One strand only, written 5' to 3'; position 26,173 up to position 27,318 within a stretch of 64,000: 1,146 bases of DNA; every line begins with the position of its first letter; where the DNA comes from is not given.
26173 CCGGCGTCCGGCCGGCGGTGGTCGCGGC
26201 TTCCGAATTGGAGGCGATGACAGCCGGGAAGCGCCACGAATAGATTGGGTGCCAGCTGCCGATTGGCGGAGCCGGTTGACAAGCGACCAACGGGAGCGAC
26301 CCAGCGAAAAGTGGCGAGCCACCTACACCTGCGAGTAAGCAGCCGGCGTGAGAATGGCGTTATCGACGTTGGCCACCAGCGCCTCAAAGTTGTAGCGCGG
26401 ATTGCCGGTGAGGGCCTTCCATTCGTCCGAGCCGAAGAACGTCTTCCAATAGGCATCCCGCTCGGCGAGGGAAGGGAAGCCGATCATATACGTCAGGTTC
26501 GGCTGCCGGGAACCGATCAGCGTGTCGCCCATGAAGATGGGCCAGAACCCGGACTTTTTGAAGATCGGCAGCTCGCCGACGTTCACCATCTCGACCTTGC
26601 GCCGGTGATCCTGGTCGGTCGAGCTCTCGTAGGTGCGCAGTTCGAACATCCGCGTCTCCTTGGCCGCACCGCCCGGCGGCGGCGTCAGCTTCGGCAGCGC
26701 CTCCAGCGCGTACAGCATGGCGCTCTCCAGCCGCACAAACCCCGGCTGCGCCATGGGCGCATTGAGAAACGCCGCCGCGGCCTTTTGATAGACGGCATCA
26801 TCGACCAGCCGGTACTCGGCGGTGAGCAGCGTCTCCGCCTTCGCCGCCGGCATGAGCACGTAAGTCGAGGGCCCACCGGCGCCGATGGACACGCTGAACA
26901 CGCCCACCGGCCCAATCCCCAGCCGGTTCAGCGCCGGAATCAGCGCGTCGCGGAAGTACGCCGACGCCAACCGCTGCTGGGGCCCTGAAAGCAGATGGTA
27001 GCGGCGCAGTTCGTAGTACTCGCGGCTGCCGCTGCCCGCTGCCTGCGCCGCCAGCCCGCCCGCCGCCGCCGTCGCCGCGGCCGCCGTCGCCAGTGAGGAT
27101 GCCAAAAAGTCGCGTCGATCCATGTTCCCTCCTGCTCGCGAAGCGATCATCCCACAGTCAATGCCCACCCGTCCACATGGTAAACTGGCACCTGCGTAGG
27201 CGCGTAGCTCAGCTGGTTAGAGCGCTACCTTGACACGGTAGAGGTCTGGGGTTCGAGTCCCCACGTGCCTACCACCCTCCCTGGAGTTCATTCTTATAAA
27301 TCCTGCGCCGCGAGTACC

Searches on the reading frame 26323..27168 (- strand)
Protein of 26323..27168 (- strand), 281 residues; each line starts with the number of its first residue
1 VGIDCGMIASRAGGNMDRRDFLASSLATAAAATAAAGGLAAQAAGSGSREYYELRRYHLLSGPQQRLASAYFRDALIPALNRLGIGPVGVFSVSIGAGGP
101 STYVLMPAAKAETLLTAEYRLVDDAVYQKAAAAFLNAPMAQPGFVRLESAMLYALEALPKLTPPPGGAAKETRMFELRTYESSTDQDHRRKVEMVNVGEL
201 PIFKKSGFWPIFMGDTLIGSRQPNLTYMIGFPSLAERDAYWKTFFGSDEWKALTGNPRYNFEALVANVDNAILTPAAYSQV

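Call 79: find_encoding_contigs(protein=window:26323-27168:-, flank=3000, max_places=10)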
Protein window:26323-27168:- (281 aa): no gene with exactly this product is on record in the collection.
